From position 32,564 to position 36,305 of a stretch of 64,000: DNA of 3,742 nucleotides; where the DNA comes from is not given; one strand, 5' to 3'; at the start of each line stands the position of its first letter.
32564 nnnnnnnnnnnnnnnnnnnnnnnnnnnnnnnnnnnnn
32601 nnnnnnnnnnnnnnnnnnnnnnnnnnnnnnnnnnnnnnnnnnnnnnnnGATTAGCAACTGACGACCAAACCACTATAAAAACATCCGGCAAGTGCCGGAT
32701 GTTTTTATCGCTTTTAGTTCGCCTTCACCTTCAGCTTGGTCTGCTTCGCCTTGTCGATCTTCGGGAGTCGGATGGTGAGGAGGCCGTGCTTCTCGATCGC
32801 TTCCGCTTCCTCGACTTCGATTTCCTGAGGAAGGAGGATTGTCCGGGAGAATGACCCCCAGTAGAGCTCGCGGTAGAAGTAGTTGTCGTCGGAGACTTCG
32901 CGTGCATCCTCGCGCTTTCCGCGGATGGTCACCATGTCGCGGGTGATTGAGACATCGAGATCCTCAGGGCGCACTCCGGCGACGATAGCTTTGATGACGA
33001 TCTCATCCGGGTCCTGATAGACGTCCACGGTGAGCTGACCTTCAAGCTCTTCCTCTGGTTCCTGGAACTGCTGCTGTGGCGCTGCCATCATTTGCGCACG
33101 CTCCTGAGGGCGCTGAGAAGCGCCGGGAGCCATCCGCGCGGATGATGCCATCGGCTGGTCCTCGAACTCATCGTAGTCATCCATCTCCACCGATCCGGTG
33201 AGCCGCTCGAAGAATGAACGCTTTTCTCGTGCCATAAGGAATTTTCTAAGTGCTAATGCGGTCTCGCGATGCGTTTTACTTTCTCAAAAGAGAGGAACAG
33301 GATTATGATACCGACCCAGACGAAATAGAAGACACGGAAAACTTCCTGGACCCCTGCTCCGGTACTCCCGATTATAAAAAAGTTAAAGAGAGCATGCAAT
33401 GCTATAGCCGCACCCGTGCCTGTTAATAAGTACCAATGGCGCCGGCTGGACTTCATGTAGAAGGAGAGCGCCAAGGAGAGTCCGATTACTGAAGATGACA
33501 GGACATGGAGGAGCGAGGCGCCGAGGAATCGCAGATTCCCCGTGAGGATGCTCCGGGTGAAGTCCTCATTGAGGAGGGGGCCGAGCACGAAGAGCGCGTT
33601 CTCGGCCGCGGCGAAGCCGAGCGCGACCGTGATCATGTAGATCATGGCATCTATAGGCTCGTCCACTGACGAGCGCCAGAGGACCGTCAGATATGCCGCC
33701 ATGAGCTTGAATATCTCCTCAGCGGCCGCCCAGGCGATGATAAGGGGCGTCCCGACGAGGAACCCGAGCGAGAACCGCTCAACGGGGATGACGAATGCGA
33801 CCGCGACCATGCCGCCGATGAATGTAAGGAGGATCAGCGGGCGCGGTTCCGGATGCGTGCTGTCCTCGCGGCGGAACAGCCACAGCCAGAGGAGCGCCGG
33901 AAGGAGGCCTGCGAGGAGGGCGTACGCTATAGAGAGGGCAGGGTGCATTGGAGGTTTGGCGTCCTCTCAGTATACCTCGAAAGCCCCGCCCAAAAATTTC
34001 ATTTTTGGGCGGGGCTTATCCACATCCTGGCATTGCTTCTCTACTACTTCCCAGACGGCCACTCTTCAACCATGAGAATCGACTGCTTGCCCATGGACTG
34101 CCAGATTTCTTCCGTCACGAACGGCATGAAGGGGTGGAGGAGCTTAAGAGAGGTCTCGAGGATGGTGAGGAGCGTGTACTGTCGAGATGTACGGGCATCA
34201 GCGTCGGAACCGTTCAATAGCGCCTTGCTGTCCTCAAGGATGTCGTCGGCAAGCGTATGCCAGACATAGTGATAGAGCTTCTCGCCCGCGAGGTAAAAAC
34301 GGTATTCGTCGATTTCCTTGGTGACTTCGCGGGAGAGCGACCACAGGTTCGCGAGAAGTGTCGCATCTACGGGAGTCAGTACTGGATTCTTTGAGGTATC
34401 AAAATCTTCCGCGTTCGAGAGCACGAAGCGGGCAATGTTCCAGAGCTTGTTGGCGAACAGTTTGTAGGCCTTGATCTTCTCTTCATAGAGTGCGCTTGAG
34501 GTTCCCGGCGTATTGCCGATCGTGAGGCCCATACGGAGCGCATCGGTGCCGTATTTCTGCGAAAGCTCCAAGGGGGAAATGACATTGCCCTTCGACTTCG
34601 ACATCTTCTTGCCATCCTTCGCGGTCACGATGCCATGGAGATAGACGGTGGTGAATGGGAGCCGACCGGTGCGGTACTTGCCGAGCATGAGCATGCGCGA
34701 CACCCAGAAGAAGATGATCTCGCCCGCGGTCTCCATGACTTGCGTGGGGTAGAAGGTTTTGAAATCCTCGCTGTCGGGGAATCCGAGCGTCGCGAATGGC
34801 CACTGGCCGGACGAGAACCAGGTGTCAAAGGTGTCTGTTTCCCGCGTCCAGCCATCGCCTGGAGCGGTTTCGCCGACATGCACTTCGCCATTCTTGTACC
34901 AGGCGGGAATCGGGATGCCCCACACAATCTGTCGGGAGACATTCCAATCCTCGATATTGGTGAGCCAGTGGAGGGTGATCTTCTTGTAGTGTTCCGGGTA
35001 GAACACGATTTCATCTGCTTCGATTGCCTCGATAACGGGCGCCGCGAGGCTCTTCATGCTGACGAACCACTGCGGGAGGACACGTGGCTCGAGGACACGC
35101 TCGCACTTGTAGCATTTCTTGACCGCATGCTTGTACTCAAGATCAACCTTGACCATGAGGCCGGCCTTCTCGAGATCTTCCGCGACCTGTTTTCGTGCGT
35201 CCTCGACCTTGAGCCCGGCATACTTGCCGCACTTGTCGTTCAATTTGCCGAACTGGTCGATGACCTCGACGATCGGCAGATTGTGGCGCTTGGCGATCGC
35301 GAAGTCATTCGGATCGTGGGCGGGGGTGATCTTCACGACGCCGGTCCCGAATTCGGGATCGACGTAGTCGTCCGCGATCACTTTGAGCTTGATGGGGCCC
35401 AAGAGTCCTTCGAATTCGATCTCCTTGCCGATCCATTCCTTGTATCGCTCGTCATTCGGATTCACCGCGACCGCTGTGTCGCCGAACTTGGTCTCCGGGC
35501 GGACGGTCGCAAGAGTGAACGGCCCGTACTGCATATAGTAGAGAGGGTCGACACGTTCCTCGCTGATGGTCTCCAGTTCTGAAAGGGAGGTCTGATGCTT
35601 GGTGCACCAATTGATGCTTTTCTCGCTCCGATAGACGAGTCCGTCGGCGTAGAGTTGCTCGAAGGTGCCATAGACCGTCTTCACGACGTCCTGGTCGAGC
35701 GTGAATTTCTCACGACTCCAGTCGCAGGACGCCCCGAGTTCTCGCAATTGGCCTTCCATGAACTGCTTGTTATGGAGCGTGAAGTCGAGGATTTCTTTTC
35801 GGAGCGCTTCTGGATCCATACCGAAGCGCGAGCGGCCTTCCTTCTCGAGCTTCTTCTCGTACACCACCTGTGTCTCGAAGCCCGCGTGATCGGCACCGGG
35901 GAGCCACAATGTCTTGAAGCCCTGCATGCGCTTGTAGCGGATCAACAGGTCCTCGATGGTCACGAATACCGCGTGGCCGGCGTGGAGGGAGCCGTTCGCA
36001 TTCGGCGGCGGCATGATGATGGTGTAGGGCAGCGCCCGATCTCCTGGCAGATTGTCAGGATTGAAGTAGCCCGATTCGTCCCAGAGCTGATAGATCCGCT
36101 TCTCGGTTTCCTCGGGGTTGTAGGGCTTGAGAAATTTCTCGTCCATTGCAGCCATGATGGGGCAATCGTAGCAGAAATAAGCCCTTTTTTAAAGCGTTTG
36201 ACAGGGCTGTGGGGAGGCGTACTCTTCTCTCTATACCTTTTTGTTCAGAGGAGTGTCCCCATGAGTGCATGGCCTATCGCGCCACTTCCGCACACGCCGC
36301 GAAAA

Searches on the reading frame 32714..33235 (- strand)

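Call 40: search_protein_families(library=pfam, proteins=[window:32714-33235:-], max_evalue=0.001)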
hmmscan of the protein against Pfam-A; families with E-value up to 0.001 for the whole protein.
window:32714-33235:- (173 aa): 1 family
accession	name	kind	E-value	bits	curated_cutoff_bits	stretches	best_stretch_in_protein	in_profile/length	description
PF00011.27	HSP20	-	8.3e-18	64.8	20.8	1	72-167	2-95/102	Hsp20/alpha crystallin family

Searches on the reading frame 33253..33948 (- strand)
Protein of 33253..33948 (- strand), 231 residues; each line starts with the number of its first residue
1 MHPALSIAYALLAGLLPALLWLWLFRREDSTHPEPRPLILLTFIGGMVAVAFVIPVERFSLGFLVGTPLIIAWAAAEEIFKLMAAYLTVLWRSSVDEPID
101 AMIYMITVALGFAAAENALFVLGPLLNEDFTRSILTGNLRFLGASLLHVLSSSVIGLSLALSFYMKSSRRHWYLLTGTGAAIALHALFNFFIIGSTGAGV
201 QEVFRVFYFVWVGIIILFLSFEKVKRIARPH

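Call 40: search_protein_families(library=pfam, proteins=[window:33253-33948:-], max_evalue=0.001)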
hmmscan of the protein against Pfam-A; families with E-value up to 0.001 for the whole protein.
window:33253-33948:- (231 aa): 1 family
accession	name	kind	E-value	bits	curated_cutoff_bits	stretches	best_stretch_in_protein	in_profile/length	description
PF13367.11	PrsW-protease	-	2.8e-23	82.9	23.5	1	34-210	1-187/196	PrsW family intramembrane metalloprotease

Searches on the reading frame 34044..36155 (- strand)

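Call 4: search_protein_families(library=pfam, proteins=[window:34044-36155:-], max_evalue=0.01)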
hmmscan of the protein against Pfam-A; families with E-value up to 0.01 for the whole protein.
window:34044-36155:- (703 aa): 4 families
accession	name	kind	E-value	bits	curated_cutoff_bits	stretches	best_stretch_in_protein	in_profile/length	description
PF00133.28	tRNA-synt_1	-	5.1e-117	391.6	22.7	2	21-427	2-256/414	tRNA synthetases class I (I, L, M and V)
PF08264.19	Anticodon_1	-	5.3e-28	98.2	25.1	1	597-701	1-106/148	Anticodon-binding domain of tRNA ligase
PF09334.17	tRNA-synt_1g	-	4e-22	79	20.1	2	347-557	168-366/391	tRNA synthetases class I (M)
PF13603.12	tRNA-synt_1_2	-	1.5e-07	31.6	25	1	256-304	97-145/185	Leucyl-tRNA synthetase, editing domain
